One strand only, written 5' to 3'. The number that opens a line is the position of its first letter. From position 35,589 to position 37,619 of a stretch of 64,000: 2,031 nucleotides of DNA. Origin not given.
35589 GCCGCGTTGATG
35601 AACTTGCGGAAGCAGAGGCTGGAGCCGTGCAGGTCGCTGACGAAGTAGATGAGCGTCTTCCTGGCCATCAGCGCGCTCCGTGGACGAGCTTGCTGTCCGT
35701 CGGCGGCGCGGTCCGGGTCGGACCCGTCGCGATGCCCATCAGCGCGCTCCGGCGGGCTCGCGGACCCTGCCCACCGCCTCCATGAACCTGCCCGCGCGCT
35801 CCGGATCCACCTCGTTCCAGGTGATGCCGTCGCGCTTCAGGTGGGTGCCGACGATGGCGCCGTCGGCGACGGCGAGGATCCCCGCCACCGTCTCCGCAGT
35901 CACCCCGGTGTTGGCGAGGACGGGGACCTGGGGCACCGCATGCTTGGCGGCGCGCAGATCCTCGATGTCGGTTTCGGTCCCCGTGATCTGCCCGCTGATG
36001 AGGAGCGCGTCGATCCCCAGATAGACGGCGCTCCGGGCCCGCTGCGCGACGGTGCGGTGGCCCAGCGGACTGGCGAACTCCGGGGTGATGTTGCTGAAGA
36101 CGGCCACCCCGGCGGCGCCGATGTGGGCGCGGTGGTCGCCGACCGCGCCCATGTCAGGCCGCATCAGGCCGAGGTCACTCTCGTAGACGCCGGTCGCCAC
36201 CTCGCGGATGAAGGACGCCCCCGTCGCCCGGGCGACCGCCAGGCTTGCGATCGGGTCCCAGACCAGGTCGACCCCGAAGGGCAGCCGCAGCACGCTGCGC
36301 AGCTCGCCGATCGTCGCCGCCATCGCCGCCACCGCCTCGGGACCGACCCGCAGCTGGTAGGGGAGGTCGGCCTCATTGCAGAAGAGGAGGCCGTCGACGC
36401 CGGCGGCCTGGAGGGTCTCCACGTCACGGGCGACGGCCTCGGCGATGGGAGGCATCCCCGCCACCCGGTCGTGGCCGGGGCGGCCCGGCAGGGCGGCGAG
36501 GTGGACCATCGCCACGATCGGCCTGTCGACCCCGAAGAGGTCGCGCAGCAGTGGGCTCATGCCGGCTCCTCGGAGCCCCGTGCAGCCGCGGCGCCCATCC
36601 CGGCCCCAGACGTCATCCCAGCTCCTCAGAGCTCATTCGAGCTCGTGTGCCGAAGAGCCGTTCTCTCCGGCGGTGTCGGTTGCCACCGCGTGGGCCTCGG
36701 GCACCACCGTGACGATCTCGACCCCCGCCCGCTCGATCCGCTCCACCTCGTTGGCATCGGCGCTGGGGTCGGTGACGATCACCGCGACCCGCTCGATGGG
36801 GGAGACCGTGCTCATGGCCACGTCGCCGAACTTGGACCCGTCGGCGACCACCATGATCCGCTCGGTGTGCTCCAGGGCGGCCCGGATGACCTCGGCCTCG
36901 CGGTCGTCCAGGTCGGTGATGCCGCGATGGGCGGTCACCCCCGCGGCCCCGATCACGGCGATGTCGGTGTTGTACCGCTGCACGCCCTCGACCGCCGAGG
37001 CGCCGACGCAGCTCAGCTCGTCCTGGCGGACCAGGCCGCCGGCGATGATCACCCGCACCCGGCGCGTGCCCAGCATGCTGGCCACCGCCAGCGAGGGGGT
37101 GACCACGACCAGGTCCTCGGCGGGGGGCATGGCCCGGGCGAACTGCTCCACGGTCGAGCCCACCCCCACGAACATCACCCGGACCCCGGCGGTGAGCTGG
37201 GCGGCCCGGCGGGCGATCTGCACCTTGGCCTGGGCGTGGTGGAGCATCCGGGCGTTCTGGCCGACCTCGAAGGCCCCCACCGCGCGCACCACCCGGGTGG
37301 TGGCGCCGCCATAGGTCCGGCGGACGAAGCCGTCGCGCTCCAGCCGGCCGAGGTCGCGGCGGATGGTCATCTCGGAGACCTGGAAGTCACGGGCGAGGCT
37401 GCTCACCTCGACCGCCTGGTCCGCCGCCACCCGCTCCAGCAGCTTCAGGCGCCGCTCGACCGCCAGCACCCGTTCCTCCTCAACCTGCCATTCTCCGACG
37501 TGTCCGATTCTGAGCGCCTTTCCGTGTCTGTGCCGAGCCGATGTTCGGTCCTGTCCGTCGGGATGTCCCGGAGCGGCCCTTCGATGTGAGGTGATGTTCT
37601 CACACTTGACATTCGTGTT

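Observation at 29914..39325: Sugar-phosphate catabolic cluster with two BtpA/SgcQ paralogs, an FGGY kinase, a TIM-barrel epimerase/isomerase, three phosphatase/hydrolase genes, a DeoR regulator and a divergent APC permease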

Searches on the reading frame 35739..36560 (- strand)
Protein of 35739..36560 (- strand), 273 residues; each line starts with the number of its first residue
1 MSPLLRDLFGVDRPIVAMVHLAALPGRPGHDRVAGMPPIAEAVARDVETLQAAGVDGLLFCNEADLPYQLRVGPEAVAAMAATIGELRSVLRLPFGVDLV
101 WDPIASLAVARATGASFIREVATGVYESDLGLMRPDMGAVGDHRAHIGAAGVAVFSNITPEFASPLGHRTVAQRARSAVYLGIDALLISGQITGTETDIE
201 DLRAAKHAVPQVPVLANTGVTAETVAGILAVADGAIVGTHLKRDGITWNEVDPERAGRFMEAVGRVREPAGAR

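Call 3: search_protein_families(library=pfam, proteins=[window:35739-36560:-])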
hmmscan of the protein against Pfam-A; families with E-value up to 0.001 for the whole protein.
window:35739-36560:- (273 aa): 1 family
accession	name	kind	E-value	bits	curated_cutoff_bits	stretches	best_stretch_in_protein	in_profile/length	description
PF03437.21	BtpA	-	4.8e-69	233.1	30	1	13-263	3-252/254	BtpA family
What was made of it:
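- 35739..36560 (-): BtpA/SgcQ paralog 2 (273 aa). This is the faster evolving copy and forms a monophyletic clade. PF03437 E 5e-69 (call 3).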

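Call 4: search_protein_families(library=ncbifam, proteins=[window:35739-36560:-])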
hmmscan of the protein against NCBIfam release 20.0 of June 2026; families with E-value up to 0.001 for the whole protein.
window:35739-36560:- (273 aa): 2 families
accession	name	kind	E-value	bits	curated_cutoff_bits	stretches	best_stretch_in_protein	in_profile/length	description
TIGR00259.1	thylakoid_BtpA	subfamily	1.8e-68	230.8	153.4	1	13-265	2-254/257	BtpA/SgcQ family protein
NF045918.1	PhsystIBiosynBtpA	equivalog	1.6e-42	145.6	400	1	5-263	1-260/261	photosystem I biogenesis protein BtpA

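Call 10: find_related_loci(query=window:35739-36560:-, collection=genome_contigs, flank=10000)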
Query window:35739-36560:- (273 aa) in genome_contigs; peptide patterns used: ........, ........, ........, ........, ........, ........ (x = any residue, [..] = any of these).
387 stretches matched a pattern; 180 encode a relative of the query (tblastn E <= 1e-3); the best 80 are kept; 80 distinct loci.
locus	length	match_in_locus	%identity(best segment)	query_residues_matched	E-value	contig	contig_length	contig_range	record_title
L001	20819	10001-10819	82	1-273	2e-138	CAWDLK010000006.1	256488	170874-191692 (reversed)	MAG: uncultured Chloroflexia bacterium isolate MFD04492.bin.1.163 genome assembly, contig: contig_84698, whole genome sh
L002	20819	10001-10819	78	1-273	3e-135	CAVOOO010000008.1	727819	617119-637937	MAG: uncultured Chloroflexia bacterium isolate MFD00082.bin.2.3 genome assembly, contig: contig_4383, whole genome shotg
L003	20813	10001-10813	79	1-271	2e-134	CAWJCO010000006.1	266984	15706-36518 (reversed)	MAG: uncultured Chloroflexia bacterium isolate MFD04492.bin.2.96 genome assembly, contig: contig_6903, whole genome shot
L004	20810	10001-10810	80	1-270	2e-134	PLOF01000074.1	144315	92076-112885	MAG: Candidatus Dormiibacterota bacterium isolate fen_878 73.20120800_E1D.24_contig_365, whole genome shotgun sequence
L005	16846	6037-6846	78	1-270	4e-133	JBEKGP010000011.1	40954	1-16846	MAG: Candidatus Dormibacteria bacterium isolate SPRUCE 256 SPRUCE_256_11, whole genome shotgun sequence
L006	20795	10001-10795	71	4-268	2e-126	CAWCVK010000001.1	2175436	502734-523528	MAG: Candidatus Dormibacteraeota bacterium isolate MFD00964.bin.2.146 genome assembly, contig: contig_13351, whole genom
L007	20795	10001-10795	71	4-268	3e-125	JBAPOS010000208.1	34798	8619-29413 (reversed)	MAG: Candidatus Dormiibacterota bacterium isolate MFD03341_ilm_asm_bin34 k127_165140, whole genome shotgun sequence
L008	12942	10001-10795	71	4-268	2e-124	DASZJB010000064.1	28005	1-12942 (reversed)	MAG TPA_asm: Candidatus Dormiibacterota bacterium isolate SMAG_U6617 k141_4096558, whole genome shotgun sequence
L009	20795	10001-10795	71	4-268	6e-124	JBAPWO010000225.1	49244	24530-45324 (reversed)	MAG: Candidatus Dormiibacterota bacterium isolate MFD00682_ilm_asm_bin16 k127_77171, whole genome shotgun sequence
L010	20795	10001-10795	71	4-268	2e-123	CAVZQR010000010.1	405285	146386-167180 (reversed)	MAG: Candidatus Dormibacteraeota bacterium isolate MFD05705.bin.2.71 genome assembly, contig: contig_26544, whole genome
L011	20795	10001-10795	71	4-268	1e-123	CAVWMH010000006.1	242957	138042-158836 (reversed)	MAG: Candidatus Dormibacteraeota bacterium isolate MFD09286.bin.3.221 genome assembly, contig: contig_39999, whole genom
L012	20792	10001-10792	70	4-267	2e-122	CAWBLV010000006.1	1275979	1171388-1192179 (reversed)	MAG: Candidatus Dormibacteraeota bacterium isolate MFD05705.bin.2.4 genome assembly, contig: contig_5707, whole genome s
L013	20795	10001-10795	70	4-268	2e-122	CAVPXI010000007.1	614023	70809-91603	MAG: Candidatus Dormibacteraeota bacterium isolate MFD10064.bin.2.80 genome assembly, contig: contig_18026, whole genome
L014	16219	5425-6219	70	4-268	3e-122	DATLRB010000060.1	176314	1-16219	MAG TPA_asm: Candidatus Saccharimonadales bacterium isolate SMAG_U13893 k141_949128, whole genome shotgun sequence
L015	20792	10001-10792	70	4-267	8e-122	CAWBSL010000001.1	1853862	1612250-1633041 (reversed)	MAG: Candidatus Dormibacteraeota bacterium isolate MFD00731.bin.3.67 genome assembly, contig: contig_14341, whole genome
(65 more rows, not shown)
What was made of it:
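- The distribution is patchy and looks like horizontal transfer across three phyla (call 10).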

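Call 36: search_dna_similar(query=window:35739-36560:-, collection=plasmids, mode=protein, max_rows=30)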
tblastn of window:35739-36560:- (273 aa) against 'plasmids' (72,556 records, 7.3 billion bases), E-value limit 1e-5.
Records with a match: 193; places in all: 232; records where one place covers at least 80% of the query: 192.
Best place of each record, by identity: <60% 193.
By first word of the organism name: Rhizobium 108; Pantoea 10; Agrobacterium 9; Ensifer 7; Sinorhizobium 6; Paracoccus 6; Shinella 4; Labrenzia 3; Phyllobacterium 3; Mesorhizobium 3; and 27 more.
By predicted mobility (MOB-suite, as given by PLSDB): non-mobilizable 149; conjugative 35; mobilizable 9.
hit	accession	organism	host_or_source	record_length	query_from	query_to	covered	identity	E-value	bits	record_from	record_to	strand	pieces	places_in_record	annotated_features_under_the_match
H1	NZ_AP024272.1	Thermus thermophilus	-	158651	8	267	95%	53.6%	3e-68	235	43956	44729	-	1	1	BtpA/SgcQ family protein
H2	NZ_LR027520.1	Thermus thermophilus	-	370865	8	263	94%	51.0%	7e-68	234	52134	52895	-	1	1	BtpA/SgcQ family protein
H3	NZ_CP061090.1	Brucella sp. 6810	Homo sapiens,Blood culture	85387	7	268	96%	49.4%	3e-72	247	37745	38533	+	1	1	BtpA/SgcQ family protein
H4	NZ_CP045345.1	Labrenzia sp. THAF187b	pure culture,Surface of a polyethylene ...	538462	8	267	95%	48.3%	3e-67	233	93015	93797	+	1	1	BtpA/SgcQ family protein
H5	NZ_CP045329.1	Labrenzia sp. THAF191b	pure culture,Surface of a polyethylene ...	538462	8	267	95%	48.3%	3e-67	233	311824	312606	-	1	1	BtpA/SgcQ family protein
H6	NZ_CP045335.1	Labrenzia sp. THAF191a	pure culture,Surface of a polyethylene ...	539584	8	267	95%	48.3%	3e-67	233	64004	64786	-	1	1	BtpA/SgcQ family protein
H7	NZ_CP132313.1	Shinella zoogloeoides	Homo sapiens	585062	7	267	96%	47.3%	3e-69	238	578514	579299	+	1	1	BtpA/SgcQ family protein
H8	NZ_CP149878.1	Rhizobium sp. T1473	Medicago sativa,Cell Culture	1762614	2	272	99%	45.4%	2e-68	236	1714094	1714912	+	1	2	none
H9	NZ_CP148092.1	Rhizobium sp. T1470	Medicago sativa,cell culture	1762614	2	272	99%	45.4%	2e-68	236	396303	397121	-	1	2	none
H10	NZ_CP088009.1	Rhizobium sp. T136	Melilotus albus,Cell culture,root nodule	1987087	2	272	99%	45.4%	2e-68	236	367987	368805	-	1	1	none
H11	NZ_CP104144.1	Rhizobium sullae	Sulla coronaria,cell culture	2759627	4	272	99%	45.8%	7e-70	240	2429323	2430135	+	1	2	record has no annotation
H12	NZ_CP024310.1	Sinorhizobium fredii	Phaseolus vulgaris,cell culture,plant ...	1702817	5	268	97%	46.0%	1e-67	234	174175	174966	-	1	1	record has no annotation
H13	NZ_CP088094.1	Rhizobium laguerreae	cell culture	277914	2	267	97%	45.5%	9e-70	240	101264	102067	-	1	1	BtpA/SgcQ family protein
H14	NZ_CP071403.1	Rhizobium leguminosarum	lentil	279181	2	267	97%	45.5%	1e-69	239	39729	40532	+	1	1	BtpA/SgcQ family protein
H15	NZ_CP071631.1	Rhizobium leguminosarum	lentil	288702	2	267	97%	45.5%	2e-69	239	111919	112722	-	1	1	BtpA/SgcQ family protein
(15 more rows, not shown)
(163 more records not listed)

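Call 38: get_annotated_region(hit=H1, flank=9000)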
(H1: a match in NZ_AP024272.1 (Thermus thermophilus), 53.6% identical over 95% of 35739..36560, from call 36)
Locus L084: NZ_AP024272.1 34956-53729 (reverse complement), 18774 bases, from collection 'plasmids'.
description: Thermus thermophilus strain HB5018 plasmid pHB5018c, complete sequence
organism: Thermus thermophilus (NCBI taxid 274)
taxonomy: Bacteria; Deinococcota; Deinococci; Thermales; Thermaceae; Thermus; Thermus thermophilus
host: -; source: -; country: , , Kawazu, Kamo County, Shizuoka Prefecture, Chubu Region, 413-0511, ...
typing (MOB-suite, as given by PLSDB): non-mobilizable
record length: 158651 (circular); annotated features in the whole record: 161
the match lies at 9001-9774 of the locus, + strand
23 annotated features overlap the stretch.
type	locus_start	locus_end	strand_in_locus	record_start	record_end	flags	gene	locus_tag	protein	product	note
CDS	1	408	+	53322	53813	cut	-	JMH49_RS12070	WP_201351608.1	hypothetical protein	-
CDS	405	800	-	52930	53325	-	-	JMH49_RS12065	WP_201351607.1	type II toxin-antitoxin system VapC family toxin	-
CDS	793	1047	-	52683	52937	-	-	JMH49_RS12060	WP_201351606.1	AbrB/MazE/SpoVT family DNA-binding domain-containing protein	-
CDS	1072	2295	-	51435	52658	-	-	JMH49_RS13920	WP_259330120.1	toprim domain-containing protein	-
CDS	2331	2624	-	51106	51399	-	-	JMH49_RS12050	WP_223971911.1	hypothetical protein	-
CDS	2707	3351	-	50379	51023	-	-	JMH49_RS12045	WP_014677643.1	S24 family peptidase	-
CDS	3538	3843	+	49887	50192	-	-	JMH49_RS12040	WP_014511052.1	DUF433 domain-containing protein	-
CDS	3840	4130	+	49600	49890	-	-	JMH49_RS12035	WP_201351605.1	DUF5615 family PIN-like protein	-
CDS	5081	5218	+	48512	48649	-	-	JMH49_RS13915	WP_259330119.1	hypothetical protein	-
CDS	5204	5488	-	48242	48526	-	-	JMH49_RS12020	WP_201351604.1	transposase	GO:0006313 - DNA transposition [Evidence IEA]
CDS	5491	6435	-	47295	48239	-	-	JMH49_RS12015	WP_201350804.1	IS3 family transposase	-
CDS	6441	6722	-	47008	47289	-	-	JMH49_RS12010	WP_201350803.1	transposase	GO:0006313 - DNA transposition [Evidence IEA]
CDS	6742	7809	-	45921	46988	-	-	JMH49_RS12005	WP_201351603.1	IS256 family transposase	-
CDS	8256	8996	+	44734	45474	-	-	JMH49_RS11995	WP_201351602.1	DeoR/GlpR family DNA-binding transcription regulator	-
CDS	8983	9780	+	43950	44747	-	-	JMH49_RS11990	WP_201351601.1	BtpA/SgcQ family protein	-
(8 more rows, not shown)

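Call 39: get_annotated_region(hit=H13, flank=9000)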
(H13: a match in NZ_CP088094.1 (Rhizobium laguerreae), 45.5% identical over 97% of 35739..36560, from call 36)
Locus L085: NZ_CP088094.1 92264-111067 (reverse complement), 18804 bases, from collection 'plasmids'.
description: Rhizobium laguerreae strain WSM1455 plasmid pWSM1455_4, complete sequence
organism: Rhizobium laguerreae (NCBI taxid 1076926)
taxonomy: Bacteria; Pseudomonadota; Alphaproteobacteria; Hyphomicrobiales; Rhizobiaceae; Rhizobium; Rhizobium laguerreae
host: -; source: cell culture; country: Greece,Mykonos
typing (MOB-suite, as given by PLSDB): mobilizable; replicon rep_cluster_841; relaxase MOBQ
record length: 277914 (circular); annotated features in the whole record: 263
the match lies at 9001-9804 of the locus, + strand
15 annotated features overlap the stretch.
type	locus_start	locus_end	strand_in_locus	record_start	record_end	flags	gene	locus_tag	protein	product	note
CDS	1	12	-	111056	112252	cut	-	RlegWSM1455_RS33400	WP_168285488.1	amidohydrolase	-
CDS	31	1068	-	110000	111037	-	-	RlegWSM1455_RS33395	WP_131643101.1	questin oxidase family protein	-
CDS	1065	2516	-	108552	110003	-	-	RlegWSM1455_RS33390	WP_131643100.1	NAD(P)/FAD-dependent oxidoreductase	-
CDS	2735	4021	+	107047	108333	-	-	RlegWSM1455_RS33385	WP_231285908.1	sugar ABC transporter substrate-binding protein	-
CDS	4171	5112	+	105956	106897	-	-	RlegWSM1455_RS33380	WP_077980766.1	sugar ABC transporter permease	-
CDS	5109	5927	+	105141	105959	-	-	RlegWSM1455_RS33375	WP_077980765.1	carbohydrate ABC transporter permease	GO:0008643 - carbohydrate transport [Evidence IEA]; GO:0055085 - transmembrane transport [Evidence IEA]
CDS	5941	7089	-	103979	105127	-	ugpC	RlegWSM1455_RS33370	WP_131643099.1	sn-glycerol-3-phosphate ABC transporter ATP-binding protein UgpC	-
CDS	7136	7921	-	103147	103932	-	-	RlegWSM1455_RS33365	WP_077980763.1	SDR family NAD(P)-dependent oxidoreductase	-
CDS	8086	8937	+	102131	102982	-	-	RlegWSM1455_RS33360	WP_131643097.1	DeoR/GlpR family DNA-binding transcription regulator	-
CDS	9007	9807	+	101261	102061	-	-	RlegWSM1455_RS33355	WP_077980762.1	BtpA/SgcQ family protein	-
CDS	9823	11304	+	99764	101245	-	-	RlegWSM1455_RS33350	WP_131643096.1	FGGY-family carbohydrate kinase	GO:0016310 - phosphorylation [Evidence IEA]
CDS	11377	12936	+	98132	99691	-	-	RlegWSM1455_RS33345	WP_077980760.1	gamma-glutamyltransferase family protein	-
CDS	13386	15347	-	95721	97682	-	-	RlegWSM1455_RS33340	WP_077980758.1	elongation factor G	-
CDS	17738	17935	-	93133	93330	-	-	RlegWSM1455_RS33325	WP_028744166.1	hypothetical protein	-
CDS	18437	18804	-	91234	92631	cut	lpdA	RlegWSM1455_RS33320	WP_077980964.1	dihydrolipoyl dehydrogenase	GO:0045454 - cell redox homeostasis [Evidence IEA]; GO:0051068 - dihydrolipoamide metabolic process [Evidence IEA]; ...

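Call 40: get_annotated_region(hit=H3, flank=9000)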
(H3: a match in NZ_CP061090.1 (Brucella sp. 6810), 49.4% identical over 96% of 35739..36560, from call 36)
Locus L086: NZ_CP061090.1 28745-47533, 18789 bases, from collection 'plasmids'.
description: Brucella sp. 6810 plasmid unnamed, complete sequence
organism: Brucella sp. 6810 (NCBI taxid 2769351)
taxonomy: Bacteria; Pseudomonadota; Alphaproteobacteria; Hyphomicrobiales; Brucellaceae; Brucella; Brucella sp. 6810
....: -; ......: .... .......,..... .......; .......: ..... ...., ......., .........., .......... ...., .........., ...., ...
typing (MOB-suite, as given by PLSDB): mobilizable; relaxase MOBP
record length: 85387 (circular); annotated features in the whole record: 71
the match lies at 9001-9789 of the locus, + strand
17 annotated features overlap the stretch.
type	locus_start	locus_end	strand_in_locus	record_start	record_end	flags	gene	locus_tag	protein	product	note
CDS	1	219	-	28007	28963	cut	-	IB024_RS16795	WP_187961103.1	IS481 family transposase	-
CDS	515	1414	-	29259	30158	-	-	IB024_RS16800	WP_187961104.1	sugar ABC transporter permease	-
CDS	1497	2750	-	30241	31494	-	-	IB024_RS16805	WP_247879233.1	extracellular solute-binding protein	-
CDS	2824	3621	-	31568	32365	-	-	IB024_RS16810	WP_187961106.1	carbohydrate ABC transporter permease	GO:0008643 - carbohydrate transport [Evidence IEA]; GO:0055085 - transmembrane transport [Evidence IEA]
CDS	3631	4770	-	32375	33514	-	ugpC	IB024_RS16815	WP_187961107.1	sn-glycerol-3-phosphate ABC transporter ATP-binding protein UgpC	-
CDS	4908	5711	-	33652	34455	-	-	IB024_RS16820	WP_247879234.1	SDR family NAD(P)-dependent oxidoreductase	-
CDS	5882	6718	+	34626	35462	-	-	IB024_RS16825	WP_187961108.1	DeoR/GlpR family DNA-binding transcription regulator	-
CDS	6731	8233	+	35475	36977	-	-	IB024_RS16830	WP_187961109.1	FGGY-family carbohydrate kinase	GO:0016310 - phosphorylation [Evidence IEA]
CDS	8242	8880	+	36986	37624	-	-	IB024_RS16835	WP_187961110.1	HAD family phosphatase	-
CDS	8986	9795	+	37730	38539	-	-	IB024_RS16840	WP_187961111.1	BtpA/SgcQ family protein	-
CDS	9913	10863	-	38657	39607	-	-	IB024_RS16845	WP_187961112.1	IS481 family transposase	-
CDS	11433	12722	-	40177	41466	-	-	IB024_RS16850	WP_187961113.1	TRAP transporter large permease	GO:0008643 - carbohydrate transport [Evidence IEA]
CDS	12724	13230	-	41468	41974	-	-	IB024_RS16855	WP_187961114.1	TRAP transporter small permease subunit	-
CDS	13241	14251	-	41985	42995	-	dctP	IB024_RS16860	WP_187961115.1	TRAP transporter substrate-binding protein DctP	GO:0055085 - transmembrane transport [Evidence IEA]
CDS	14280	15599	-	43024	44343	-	-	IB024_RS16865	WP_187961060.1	FAD-binding oxidoreductase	-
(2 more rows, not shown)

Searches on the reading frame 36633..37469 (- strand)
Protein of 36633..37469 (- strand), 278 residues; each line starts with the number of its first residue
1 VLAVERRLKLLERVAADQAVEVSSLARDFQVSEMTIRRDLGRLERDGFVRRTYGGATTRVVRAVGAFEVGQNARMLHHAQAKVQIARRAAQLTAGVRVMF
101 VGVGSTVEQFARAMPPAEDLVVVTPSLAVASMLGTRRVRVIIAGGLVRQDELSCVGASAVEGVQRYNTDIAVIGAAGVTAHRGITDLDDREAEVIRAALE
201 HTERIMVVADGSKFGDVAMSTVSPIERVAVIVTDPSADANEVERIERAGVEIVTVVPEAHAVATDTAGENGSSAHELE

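Call 3: search_protein_families(library=pfam, proteins=[window:36633-37469:-])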
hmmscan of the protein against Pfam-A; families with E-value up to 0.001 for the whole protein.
window:36633-37469:- (278 aa): 6 families
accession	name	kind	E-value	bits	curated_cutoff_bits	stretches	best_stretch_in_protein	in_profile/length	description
PF00455.28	DeoRC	-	1.2e-39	136.3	31.8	1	78-234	2-159/160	DeoR C terminal sensor domain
PF08220.18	HTH_DeoR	-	7.1e-14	51.7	21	1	6-57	1-52/57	DeoR-like helix-turn-helix domain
PF08279.18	HTH_11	-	2.8e-06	27.6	25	1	6-48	1-44/55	HTH domain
PF00392.27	GntR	-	5.3e-06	26.4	27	1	13-57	17-62/64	Bacterial regulatory proteins, gntR family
PF25213.1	HVO_A0261_N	-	6.6e-05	23.1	35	1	2-54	8-59/86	HVO_A0261 N-terminal domain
PF19187.6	HTH_PafC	-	0.00046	20.5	32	0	4-52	3-51/115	PafC helix-turn-helix domain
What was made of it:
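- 36633..37469 (-): DeoR/GlpR-family repressor (278 aa), first gene of the minus-strand operon. PF08220 and PF00455 (call 3).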

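Call 4: search_protein_families(library=ncbifam, proteins=[window:36633-37469:-])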
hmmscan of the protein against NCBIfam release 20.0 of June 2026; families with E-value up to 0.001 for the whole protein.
window:36633-37469:- (278 aa): 13 families
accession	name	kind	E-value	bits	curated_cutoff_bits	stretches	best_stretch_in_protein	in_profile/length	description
NF041397.1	TranRegGlpR_Halo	equivalog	3.3e-47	161.3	300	1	1-254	1-251/253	HTH-type transcriptional regulator GlpR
NF040755.1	AgaR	equivalog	1.5e-45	155.3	260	1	3-255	4-256/256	transcriptional repressor AgaR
NF007316.0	PRK09802.1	equivalog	6.8e-40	136.9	351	1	4-255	16-267/269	DeoR family transcriptional regulator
NF007753.1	PRK10434.1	equivalog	8.8e-33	113.9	350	1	3-255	3-253/253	glucitol operon DNA-binding transcriptional repressor SrlR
NF040887.2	trans_reg_YciT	exception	1.2e-32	113.5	450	1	6-252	4-243/246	DNA-binding transcriptional regulator YciT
NF040890.1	trans_reg_YgbI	equivalog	2.1e-32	112.6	400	1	1-254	1-251/253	DNA-binding transcriptional repressor YgbI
NF008154.0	PRK10906.1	equivalog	1.2e-30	106.6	331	1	6-247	6-244/252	DeoR/GlpR family transcriptional regulator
NF010034.0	PRK13509.1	equivalog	4.7e-24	85.1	244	1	4-255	4-251/251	HTH-type transcriptional regulator UlaR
NF007961.0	PRK10681.1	equivalog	3.4e-21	75.8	244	1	8-252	10-250/252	DNA-binding transcriptional repressor DeoR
NF007720.0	PRK10411.1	equivalog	5e-20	71.8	259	1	5-239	4-237/243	L-fucose operon activator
NF033788.1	HTH_metalloreg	subfamily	1.6e-05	24.6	55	1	1-55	7-61/77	metalloregulator ArsR/SmtB family transcription factor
TIGR01884.1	cas_HTH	subfamily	2.8e-05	23.6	60.2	1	5-51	142-188/202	CRISPR-associated CARF protein Csa3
TIGR02018.2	his_ut_repres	equivalog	0.00043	19.7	220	1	24-61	28-64/226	histidine utilization transcriptional repressor HutC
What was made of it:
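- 36633..37469 (-): No NCBIfam equivalog is reached (call 4).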
